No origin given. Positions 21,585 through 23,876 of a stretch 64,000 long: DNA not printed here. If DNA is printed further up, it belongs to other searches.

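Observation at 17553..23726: Four-gene operon: long HlyD-like adaptor, MacB-type ABC ATPase, FtsX permease and a 756-aa SLH-domain wall protein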

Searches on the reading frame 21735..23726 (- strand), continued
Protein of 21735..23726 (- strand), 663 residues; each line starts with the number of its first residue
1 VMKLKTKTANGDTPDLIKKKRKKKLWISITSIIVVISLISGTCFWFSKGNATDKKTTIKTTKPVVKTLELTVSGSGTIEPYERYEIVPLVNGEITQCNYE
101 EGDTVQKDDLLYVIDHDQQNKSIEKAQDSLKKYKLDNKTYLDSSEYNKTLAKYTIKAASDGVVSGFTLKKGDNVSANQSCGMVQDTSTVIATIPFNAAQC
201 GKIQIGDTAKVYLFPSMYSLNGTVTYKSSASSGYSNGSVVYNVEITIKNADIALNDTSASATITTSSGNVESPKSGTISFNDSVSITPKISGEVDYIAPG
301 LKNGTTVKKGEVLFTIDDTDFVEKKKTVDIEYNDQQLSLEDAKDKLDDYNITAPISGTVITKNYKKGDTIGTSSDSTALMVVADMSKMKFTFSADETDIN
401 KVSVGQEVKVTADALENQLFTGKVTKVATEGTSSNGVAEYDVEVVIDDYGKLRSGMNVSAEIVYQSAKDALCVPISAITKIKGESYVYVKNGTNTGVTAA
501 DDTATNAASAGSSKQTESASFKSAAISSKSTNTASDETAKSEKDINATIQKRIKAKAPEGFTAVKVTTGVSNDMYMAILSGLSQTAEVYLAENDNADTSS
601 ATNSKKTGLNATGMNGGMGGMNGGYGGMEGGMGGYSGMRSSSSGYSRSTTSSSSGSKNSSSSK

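Call 91: search_protein_families(library=pfam, proteins=[L170:9717-10682:+, L100:3314-4030:+, L100:4027-4407:+, L100:8396-8863:+, L098:4820-5911:+, L121:3408-4562:+, L126:4862-5953:+], max_evalue=0.01)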
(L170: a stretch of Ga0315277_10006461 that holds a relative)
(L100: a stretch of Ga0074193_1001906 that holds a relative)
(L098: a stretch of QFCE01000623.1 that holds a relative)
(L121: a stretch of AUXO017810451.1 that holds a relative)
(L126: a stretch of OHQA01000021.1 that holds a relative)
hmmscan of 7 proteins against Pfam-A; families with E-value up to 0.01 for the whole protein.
L170:9717-10682:+ (321 aa): 2 families
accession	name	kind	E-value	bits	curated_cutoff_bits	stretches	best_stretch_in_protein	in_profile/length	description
PF13365.12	Trypsin_2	-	9.4e-37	127.4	27.6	1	138-274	1-144/144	Trypsin-like peptidase domain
PF00089.32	Trypsin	-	4.8e-18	66.2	20.6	1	139-299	28-219/220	Trypsin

L100:3314-4030:+ (238 aa): 6 families
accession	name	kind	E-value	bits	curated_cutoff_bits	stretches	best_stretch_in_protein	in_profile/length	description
PF01047.28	MarR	-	2.2e-10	40.7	24.6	1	76-130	4-58/59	MarR family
PF12802.13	MarR_2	-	2.9e-09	37.4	27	1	77-130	7-61/61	MarR family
PF13463.12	HTH_27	-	4e-05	24.2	22.2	1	91-139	20-68/68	Winged helix DNA-binding domain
PF22381.2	Staph_reg_Sar_Rot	-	0.00047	20.6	27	1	93-144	29-83/85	Transcriptional regulator SarA/Rot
PF13545.12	HTH_Crp_2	-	0.0013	19.1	27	1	85-121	18-55/70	Crp-like helix-turn-helix domain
PF13601.12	HTH_34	-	0.0077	16.8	27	0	80-143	5-69/80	Winged helix DNA-binding domain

L100:4027-4407:+ (126 aa): 0 families

L100:8396-8863:+ (155 aa): 0 families

L098:4820-5911:+ (364 aa): 1 family
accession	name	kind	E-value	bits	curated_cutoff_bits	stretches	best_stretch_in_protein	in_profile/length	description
PF00395.25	SLH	-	5.5e-06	26.7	20.8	1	81-123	2-44/44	S-layer homology domain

L121:3408-4562:+ (385 aa): 1 family
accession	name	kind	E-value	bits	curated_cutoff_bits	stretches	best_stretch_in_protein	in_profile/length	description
PF00395.25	SLH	-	0.005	17.2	20.8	0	89-124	8-42/44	S-layer homology domain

L126:4862-5953:+ (364 aa): 1 family
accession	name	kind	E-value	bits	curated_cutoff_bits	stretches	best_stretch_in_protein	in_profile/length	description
PF00395.25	SLH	-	1.4e-08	35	20.8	1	81-121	2-42/44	S-layer homology domain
